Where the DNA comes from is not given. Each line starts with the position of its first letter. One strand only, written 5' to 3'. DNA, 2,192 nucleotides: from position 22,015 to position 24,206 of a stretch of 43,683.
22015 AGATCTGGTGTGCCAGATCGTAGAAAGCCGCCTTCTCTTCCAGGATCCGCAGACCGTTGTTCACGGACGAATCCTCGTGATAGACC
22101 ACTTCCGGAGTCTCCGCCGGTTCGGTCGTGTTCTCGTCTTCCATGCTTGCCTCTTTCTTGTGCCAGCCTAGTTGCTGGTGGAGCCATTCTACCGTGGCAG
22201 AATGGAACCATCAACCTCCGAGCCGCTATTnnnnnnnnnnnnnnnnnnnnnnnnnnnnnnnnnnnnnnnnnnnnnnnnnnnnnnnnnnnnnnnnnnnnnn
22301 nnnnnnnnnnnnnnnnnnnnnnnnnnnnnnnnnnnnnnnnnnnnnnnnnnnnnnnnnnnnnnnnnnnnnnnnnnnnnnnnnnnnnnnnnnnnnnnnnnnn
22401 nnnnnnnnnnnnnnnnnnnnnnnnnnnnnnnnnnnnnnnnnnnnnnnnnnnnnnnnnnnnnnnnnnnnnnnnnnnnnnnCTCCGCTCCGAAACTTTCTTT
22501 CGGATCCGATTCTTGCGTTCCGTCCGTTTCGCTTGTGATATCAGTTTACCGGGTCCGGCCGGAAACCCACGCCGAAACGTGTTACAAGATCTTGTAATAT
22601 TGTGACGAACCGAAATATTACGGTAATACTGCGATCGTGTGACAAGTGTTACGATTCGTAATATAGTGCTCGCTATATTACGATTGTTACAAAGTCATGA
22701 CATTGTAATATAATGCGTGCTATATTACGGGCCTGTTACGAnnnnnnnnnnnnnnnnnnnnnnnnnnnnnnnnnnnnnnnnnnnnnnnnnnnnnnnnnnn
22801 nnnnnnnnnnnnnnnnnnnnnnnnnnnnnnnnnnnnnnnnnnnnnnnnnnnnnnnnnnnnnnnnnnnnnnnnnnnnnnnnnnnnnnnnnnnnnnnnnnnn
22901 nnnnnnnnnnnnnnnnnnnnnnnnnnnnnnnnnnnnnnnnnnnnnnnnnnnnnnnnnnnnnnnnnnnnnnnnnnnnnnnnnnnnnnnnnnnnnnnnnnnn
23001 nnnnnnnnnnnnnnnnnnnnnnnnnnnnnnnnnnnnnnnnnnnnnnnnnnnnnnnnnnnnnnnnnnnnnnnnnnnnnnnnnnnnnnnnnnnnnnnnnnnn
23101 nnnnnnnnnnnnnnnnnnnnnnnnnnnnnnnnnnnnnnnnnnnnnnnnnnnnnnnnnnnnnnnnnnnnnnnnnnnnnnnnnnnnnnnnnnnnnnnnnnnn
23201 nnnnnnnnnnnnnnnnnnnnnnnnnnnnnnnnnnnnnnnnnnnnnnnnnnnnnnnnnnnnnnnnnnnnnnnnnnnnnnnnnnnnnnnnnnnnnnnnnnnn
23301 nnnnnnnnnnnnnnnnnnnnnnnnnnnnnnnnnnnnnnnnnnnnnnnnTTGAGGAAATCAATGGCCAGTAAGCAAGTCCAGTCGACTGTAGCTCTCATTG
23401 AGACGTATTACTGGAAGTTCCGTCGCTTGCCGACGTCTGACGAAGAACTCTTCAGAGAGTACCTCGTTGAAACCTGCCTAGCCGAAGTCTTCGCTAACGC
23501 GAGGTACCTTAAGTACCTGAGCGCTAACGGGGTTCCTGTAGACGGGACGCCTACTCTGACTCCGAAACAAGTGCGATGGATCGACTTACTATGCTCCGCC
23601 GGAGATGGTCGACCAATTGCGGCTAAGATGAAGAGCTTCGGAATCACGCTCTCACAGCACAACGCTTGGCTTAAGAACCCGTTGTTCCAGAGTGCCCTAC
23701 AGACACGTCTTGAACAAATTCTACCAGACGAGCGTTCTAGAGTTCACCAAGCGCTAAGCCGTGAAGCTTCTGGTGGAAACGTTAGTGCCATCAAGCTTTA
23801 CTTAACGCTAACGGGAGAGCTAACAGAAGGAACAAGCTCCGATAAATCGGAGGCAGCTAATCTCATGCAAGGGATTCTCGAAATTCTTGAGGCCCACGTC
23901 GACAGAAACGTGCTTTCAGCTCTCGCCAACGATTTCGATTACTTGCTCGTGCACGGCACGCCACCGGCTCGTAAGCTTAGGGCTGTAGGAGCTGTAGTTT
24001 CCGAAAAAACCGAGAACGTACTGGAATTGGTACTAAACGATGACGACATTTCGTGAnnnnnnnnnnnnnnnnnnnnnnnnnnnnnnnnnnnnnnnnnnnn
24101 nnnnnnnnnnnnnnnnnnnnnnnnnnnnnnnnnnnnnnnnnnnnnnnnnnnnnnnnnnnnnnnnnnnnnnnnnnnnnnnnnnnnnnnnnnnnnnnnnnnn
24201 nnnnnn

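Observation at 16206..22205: A 14-copy 9-mer (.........) that forms conserved hairpins with fixed mismatched flanks in every larger early intergenic gap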

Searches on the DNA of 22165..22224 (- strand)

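Call 58: build_rna_model(alignment_id=A2, structure=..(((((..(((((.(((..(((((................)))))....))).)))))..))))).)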
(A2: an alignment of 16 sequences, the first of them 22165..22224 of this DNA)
Model R1 built from alignment A2 (16 sequences, 67 columns); structure: as given.
model positions 60; base pairs 18; branch points 0; effective number of sequences 16; information 0.758 bits per position. Calibrated on 0.2 Mb of random sequence (short: E-values are rough).
structure used (alignment columns):
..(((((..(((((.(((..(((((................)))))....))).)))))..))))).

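Call 59: search_with_rna_model(model_id=R1, sources=[window, L059, L060, L062, L063, L064, L149, L150, L151, L058], max_evalue=1, make_alignment=true)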
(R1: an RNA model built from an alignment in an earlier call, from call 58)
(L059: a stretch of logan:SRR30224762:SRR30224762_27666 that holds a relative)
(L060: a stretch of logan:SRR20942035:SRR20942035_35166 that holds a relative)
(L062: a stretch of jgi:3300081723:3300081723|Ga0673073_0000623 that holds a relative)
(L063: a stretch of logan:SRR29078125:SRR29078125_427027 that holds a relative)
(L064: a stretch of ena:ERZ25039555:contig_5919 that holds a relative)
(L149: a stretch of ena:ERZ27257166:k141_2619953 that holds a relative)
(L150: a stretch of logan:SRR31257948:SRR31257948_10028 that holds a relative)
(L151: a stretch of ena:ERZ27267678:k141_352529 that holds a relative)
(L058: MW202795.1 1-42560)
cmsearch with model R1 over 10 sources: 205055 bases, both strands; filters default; matches with E-value up to 1: 24.
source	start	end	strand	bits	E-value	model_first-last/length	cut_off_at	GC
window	17522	17577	-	63.4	4e-13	1-60/60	no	0.5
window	16191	16251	-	58.6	6.4e-12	1-60/60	no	0.49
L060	13664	13719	+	55.6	3.7e-11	1-60/60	no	0.46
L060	9904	9967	+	55.3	4.6e-11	1-60/60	no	0.45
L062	9785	9841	+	54.5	7.1e-11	1-60/60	no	0.47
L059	9104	9160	+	54.1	9.1e-11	1-60/60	no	0.46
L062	12139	12194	+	51.4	4.5e-10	1-60/60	no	0.54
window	19570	19631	-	51.2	4.9e-10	1-60/60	no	0.45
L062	10095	10156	+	49.9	1.1e-09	1-60/60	no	0.52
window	20100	20159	-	49.5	1.4e-09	1-60/60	no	0.47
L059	7334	7389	+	48.5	2.4e-09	1-60/60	no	0.39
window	22165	22224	-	48.4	2.6e-09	1-60/60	no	0.57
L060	8122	8183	+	47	5.8e-09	1-60/60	no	0.5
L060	9047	9110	+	43.9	3.5e-08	1-60/60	no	0.45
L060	12000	12057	+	41.8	1.3e-07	1-60/60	no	0.47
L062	9785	9841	-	39.7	4.3e-07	1-60/60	no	0.47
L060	7795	7853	+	39.3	5.4e-07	1-60/60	no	0.44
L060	13664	13719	-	26.5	0.00097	1-60/60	no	0.46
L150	1038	1097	+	18.7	0.098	1-60/60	no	0.43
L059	1855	1917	-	18.2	0.13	1-60/60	no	0.49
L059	9104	9160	-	17.3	0.21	1-60/60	no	0.46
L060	9904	9967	-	16.5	0.35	1-60/60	no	0.45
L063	8308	8366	+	16.2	0.41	1-60/60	no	0.42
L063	8071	8129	+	16.1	0.44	1-60/60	no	0.51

Alignment A3: 24 matches aligned to the model, 72 columns, each read 5' to 3' on its own strand. Consensus structure (alignment columns), stored with it:
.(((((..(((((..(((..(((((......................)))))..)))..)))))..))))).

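Call 73: search_with_rna_model(model_id=R1, source=window, filters=off, max_evalue=10)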
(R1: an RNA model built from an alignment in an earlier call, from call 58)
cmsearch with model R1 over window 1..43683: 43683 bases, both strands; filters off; matches with E-value up to 10: 21.
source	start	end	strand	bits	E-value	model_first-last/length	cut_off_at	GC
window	17522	17577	-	63.4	8.4e-14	1-60/60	no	0.5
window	16191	16251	-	58.6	1.4e-12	1-60/60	no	0.49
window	19570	19631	-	51.2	1e-10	1-60/60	no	0.45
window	20100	20159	-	49.5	2.9e-10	1-60/60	no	0.47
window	22165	22224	-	48.4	5.6e-10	1-60/60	no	0.57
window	16191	16251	+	20.8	0.006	1-60/60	no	0.49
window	17522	17577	+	19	0.017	1-60/60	no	0.5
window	14615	14653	-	11.8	1.2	1-60/60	no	0.51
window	19570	19631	+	11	1.9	1-60/60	no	0.45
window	14239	14291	+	10.3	2.8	1-60/60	no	0.42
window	8811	8868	-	9.7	3.9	1-60/60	no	0.52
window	20100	20159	+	9.5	4.4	1-60/60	no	0.47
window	31904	31931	+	9.1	5.8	1-60/60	no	0.54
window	38282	38314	+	9.1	5.8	1-60/60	no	0.52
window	3658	3716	+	9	6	1-60/60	no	0.58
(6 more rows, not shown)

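Call 102: search_with_rna_model(model_id=R1, sources=[L153, L154, L155, L156, L157, L158, L159, L160, L161, L162, L163, L164, L165, L166, L167, L168, L169, L170, L171, L172, L173, L174, L175, L176, L177, L178, L179, L180, L181, L182, L183, L184, L185, L186, L187, L188, L189, L190, L191, L192, L193, L194, L195, L196, L197, L198, L199, L200, L201, L202, L203, L204, L205, L206, L207, L208, L209, L210, L211, L212, L213, L214, L215, L216, L217, L218, L219, L220, L221, L222, L223, L224, L225, L226, L227, L228, L229, L230, L231, L232, L233, L234, L235, L236, L237, L238, L239, L240, L241, L242, L243, L244, L245, L246, L247, L248, L249, L250, L251, L252], max_evalue=0.001)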
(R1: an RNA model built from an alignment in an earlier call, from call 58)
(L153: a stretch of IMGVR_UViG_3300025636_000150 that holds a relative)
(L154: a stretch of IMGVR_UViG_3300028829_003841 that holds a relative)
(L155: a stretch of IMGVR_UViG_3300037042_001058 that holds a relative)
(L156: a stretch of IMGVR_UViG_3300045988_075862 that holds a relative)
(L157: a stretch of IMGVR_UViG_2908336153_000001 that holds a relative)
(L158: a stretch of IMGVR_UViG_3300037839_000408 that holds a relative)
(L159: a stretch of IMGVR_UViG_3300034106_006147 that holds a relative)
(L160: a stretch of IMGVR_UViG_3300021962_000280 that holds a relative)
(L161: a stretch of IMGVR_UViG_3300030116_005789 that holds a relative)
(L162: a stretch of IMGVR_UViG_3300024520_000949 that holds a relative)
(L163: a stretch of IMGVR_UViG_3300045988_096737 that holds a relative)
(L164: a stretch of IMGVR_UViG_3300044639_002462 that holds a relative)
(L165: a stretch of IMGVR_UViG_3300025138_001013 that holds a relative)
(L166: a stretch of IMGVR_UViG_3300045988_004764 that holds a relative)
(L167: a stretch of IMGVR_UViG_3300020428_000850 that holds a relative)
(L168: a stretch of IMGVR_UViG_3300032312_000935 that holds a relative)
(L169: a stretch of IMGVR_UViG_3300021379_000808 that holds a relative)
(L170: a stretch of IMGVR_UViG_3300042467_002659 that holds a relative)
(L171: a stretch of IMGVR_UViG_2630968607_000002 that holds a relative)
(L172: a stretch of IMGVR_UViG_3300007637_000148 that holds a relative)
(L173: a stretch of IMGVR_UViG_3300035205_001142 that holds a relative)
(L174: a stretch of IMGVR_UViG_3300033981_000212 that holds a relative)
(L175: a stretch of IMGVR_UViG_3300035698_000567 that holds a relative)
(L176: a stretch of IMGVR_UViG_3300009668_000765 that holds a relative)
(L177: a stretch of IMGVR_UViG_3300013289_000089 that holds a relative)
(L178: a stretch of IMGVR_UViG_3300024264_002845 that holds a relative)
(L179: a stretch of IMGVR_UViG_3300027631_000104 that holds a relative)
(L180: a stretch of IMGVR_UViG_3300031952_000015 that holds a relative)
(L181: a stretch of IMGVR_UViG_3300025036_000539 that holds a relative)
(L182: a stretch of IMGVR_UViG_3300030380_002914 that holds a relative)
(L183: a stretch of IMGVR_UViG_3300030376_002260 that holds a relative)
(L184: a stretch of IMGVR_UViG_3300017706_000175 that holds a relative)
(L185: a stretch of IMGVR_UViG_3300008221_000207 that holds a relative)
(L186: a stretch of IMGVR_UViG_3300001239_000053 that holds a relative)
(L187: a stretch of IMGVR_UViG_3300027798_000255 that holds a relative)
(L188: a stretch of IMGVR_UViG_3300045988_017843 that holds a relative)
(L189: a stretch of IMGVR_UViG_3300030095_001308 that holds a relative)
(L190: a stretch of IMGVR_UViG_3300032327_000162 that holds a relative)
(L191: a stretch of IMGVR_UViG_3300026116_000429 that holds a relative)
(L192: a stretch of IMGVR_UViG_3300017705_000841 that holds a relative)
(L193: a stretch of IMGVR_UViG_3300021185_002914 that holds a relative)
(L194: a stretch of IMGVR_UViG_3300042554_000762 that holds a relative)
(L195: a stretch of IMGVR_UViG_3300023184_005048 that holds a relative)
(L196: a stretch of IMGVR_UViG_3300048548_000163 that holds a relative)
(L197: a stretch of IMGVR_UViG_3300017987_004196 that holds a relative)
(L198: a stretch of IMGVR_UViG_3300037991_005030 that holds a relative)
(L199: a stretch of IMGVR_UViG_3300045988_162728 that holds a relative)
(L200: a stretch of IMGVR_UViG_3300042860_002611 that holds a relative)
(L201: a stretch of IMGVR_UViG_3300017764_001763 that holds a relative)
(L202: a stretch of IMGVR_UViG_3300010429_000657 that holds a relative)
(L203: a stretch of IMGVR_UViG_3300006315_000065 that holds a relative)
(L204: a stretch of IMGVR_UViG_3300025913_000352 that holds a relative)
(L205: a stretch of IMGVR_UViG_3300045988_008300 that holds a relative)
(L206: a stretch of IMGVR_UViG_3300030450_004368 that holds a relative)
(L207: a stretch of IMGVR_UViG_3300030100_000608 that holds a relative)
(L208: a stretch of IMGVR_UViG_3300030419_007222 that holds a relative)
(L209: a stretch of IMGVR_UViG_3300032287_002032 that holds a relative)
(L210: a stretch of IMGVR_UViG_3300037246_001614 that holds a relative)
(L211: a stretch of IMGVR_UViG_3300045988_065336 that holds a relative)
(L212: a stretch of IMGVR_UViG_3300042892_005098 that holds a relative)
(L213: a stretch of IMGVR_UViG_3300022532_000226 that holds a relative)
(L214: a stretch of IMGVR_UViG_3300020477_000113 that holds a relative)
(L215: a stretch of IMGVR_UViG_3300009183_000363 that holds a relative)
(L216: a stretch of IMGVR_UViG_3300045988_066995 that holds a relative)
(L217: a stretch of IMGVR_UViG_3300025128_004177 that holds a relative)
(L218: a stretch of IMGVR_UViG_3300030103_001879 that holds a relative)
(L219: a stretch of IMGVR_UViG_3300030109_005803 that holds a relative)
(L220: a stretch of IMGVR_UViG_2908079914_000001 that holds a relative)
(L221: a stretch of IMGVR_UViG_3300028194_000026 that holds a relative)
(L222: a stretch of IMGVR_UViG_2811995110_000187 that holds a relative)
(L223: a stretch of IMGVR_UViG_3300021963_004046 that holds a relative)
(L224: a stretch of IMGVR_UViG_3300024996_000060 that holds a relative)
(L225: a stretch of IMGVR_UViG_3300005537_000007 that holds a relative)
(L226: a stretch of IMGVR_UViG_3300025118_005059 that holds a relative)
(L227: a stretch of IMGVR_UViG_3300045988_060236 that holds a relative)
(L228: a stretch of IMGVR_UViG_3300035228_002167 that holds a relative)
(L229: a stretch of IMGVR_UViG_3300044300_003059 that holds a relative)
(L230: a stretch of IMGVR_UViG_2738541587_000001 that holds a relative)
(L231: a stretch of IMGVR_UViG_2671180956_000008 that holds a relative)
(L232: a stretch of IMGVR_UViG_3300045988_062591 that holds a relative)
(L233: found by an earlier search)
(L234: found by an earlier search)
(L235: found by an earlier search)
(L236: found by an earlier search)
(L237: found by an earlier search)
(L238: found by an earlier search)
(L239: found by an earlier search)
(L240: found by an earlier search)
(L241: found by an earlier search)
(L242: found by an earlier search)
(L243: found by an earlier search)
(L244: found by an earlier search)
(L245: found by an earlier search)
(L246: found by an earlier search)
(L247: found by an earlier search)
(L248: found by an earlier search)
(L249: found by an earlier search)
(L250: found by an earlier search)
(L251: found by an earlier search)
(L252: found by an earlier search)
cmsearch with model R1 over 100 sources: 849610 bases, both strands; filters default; matches with E-value up to 0.001: 0.
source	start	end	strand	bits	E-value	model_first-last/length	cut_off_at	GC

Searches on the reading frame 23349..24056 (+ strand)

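Call 37: search_protein_families(library=phrogs, proteins=[window:23349-24056:+], max_evalue=0.001)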
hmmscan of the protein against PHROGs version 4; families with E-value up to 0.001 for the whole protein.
window:23349-24056:+ (235 aa): 2 families
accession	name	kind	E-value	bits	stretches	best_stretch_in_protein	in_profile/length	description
phrog_24579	-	head and packaging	4.4e-09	37.4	1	70-161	14-105/126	terminase small subunit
phrog_33113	-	unknown function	5e-07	30.5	1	50-189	112-251/269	-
